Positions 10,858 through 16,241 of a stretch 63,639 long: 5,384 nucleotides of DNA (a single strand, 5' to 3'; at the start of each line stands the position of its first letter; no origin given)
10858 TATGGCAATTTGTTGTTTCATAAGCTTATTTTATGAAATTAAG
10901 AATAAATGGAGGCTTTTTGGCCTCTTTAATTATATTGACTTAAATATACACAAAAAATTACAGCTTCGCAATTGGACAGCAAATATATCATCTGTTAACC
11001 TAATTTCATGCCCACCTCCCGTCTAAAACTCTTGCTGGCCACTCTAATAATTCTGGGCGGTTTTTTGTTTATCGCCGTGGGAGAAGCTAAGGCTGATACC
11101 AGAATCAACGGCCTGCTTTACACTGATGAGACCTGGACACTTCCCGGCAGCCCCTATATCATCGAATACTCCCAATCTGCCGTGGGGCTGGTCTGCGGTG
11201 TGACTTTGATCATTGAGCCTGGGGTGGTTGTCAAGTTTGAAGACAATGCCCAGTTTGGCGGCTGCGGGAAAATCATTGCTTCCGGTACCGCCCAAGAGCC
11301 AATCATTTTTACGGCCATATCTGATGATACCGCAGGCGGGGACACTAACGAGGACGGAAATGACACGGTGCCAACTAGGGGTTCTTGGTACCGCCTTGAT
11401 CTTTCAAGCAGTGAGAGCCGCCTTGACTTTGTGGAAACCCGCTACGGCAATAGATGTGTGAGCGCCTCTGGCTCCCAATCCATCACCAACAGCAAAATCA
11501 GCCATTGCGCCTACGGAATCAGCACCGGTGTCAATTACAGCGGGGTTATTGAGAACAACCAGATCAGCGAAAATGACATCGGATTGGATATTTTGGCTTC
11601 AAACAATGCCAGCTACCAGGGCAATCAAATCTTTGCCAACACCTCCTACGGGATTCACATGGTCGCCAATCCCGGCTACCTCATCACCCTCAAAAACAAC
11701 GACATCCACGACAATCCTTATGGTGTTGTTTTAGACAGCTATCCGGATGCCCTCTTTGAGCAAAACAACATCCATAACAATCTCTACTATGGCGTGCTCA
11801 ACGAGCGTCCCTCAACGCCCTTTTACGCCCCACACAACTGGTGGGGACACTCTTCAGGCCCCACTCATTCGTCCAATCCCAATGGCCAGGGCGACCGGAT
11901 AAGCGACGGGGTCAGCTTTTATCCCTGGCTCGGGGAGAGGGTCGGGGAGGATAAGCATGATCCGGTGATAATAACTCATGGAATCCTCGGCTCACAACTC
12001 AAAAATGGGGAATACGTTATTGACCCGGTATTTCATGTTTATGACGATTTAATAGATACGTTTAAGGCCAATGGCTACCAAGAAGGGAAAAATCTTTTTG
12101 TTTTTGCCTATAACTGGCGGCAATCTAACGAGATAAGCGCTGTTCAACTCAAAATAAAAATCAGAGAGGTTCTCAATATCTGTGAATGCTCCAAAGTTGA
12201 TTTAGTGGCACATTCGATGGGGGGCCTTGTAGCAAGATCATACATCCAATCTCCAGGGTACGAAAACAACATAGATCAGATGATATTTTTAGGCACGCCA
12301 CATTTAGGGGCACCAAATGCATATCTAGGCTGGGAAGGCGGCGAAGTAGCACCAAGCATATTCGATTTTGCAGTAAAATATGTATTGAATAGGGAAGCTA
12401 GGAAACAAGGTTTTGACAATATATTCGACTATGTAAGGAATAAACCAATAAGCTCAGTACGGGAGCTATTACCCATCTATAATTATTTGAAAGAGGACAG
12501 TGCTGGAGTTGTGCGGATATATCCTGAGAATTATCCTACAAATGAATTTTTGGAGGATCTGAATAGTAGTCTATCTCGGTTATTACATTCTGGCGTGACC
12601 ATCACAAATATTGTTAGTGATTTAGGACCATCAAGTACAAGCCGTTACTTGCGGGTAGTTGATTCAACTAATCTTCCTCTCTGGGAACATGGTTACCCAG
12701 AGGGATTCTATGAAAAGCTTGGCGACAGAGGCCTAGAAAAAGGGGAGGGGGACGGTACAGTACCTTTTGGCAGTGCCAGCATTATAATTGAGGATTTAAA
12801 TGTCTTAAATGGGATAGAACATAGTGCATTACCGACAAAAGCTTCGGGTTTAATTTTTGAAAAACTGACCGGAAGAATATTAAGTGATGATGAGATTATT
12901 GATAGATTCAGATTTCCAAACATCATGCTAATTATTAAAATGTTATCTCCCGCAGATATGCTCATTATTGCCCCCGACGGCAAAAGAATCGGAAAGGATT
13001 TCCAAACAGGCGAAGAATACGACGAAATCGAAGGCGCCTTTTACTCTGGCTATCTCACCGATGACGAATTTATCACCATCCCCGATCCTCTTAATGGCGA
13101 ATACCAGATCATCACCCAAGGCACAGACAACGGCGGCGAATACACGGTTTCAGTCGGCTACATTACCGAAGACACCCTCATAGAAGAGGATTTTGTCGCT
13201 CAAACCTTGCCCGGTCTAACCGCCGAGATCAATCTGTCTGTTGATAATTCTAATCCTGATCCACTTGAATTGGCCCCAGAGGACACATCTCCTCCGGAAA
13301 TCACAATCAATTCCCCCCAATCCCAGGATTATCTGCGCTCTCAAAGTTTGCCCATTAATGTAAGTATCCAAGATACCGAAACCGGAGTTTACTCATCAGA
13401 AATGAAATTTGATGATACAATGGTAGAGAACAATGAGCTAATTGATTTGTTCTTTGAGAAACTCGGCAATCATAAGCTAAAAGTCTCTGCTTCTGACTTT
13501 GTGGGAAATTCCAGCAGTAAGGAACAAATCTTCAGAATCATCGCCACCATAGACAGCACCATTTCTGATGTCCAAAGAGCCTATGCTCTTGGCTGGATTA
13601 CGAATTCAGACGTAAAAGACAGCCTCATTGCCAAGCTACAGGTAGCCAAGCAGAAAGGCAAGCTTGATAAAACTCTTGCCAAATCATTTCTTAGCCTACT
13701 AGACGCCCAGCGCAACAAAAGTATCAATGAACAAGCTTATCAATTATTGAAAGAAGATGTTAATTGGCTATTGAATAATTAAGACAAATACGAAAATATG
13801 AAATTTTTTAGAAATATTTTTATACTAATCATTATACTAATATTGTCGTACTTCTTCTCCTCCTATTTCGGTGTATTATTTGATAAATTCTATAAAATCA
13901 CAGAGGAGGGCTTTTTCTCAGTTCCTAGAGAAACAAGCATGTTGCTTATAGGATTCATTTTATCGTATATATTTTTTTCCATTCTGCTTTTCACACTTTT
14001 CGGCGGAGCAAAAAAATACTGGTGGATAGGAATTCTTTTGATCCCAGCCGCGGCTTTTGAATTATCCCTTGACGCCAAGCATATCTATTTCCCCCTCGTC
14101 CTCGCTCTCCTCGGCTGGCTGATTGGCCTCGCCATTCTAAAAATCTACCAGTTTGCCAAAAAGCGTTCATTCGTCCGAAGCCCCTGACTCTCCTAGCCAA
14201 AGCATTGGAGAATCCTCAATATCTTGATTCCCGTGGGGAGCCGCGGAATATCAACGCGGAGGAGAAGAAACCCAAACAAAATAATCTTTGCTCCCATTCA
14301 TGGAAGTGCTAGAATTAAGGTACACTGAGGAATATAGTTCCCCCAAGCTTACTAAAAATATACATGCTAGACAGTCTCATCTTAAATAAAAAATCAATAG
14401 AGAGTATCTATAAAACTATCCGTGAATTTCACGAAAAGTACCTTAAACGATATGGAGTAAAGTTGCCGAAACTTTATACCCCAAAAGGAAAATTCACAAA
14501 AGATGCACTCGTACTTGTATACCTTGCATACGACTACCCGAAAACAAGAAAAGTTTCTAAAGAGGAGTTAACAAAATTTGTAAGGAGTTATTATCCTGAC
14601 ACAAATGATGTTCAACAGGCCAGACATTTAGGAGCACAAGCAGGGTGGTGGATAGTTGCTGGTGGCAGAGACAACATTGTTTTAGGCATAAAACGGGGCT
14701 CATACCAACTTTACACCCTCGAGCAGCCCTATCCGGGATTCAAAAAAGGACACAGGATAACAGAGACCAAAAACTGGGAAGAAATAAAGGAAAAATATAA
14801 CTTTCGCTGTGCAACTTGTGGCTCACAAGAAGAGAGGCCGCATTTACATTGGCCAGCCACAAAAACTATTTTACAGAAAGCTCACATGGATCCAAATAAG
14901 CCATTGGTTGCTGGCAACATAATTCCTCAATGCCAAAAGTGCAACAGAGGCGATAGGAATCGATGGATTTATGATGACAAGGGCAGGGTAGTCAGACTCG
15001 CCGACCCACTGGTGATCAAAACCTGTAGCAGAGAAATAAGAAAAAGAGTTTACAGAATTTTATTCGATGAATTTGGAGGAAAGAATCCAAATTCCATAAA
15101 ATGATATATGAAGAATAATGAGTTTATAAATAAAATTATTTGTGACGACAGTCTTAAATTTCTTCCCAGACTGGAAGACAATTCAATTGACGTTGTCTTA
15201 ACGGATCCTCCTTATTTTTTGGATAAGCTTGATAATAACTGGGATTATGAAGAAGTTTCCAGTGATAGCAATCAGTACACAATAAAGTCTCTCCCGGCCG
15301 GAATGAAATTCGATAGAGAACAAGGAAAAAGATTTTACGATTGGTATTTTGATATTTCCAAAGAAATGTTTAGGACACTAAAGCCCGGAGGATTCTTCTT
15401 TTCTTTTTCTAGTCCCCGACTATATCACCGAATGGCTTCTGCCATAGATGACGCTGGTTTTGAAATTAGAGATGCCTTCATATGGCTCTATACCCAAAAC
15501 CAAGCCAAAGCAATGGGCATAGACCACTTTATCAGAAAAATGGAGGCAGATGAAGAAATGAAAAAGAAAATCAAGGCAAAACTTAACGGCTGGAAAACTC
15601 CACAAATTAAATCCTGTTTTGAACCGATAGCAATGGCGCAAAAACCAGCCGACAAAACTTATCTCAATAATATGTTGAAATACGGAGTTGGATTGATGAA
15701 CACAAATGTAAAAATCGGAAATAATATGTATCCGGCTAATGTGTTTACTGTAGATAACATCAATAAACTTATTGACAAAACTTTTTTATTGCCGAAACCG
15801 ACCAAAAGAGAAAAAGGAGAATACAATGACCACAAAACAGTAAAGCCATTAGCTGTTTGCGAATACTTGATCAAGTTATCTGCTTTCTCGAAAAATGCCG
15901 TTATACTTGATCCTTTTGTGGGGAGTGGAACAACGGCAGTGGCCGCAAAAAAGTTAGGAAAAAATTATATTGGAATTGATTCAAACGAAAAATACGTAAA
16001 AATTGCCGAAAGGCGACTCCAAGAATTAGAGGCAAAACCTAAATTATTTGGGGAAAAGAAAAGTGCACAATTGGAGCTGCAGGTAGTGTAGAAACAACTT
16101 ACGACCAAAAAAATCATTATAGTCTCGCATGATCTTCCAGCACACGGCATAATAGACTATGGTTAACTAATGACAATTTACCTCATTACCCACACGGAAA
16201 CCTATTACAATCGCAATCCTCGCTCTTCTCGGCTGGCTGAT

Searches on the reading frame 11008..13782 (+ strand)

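Call 6: search_protein_families(library=pfam, proteins=[window:11008-13782:+], max_evalue=0.001)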
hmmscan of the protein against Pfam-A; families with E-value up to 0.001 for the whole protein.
window:11008-13782:+ (924 aa): 9 families
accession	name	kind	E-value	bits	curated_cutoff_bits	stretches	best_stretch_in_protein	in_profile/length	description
PF02450.21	LCAT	-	2.3e-15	57.2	21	1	340-448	64-178/392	Lecithin:cholesterol acyltransferase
PF13229.12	Beta_helix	-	4.1e-12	46.4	25.9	2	150-221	73-147/158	Right handed beta helix region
PF05048.19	NosD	-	1.5e-10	41.3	23.6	1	140-264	33-154/212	Periplasmic copper-binding protein (NosD)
PF07819.20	PGAP1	-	2e-08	34.7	24.3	1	385-437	76-134/233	PGAP1-like alpha/beta domain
PF01674.24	Lipase_2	-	1.5e-07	31.6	20.3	1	318-440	2-117/219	Lipase (class 2)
PF02089.21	Palm_thioest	-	1e-06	29.1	26.8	1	319-436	1-114/254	Palmitoyl protein thioesterase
PF05057.20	DUF676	-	4.9e-05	23.4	20.3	1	376-435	57-128/217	Putative serine esterase (DUF676)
PF22888.1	FIMAH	-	8.1e-05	23.6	24.8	1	852-922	5-80/81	FIMAH domain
PF24096.1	DUF7379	-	0.00021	21.7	33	1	395-436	70-116/191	Domain of unknown function (DUF7379)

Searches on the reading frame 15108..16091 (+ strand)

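Call 6: search_protein_families(library=pfam, proteins=[window:15108-16091:+], max_evalue=0.001)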
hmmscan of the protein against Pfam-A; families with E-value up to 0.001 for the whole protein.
window:15108-16091:+ (327 aa): 7 families
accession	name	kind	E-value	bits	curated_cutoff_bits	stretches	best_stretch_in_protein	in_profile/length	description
PF01555.25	N6_N4_Mtase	-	2.4e-34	119.6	26.7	1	27-301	1-220/221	DNA methylase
PF01170.24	UPF0020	-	2.5e-06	27.8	22.3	0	254-302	20-68/197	RMKL-like, methyltransferase domain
PF02086.21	MethyltransfD12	-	2.5e-06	27.8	22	1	261-303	17-61/253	D12 class N6 adenine-specific DNA methyltransferase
PF08241.18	Methyltransf_11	-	1.5e-05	26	21.2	0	271-307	5-41/95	Methyltransferase domain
PF13847.12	Methyltransf_31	-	2.4e-05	24.5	27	0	261-310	2-54/145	Methyltransferase domain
PF13649.12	Methyltransf_25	-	8.4e-05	23.6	27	0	266-308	1-45/97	Methyltransferase domain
PF03602.21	Cons_hypoth95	-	0.00039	20.6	24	0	9-40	94-127/182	Conserved hypothetical protein 95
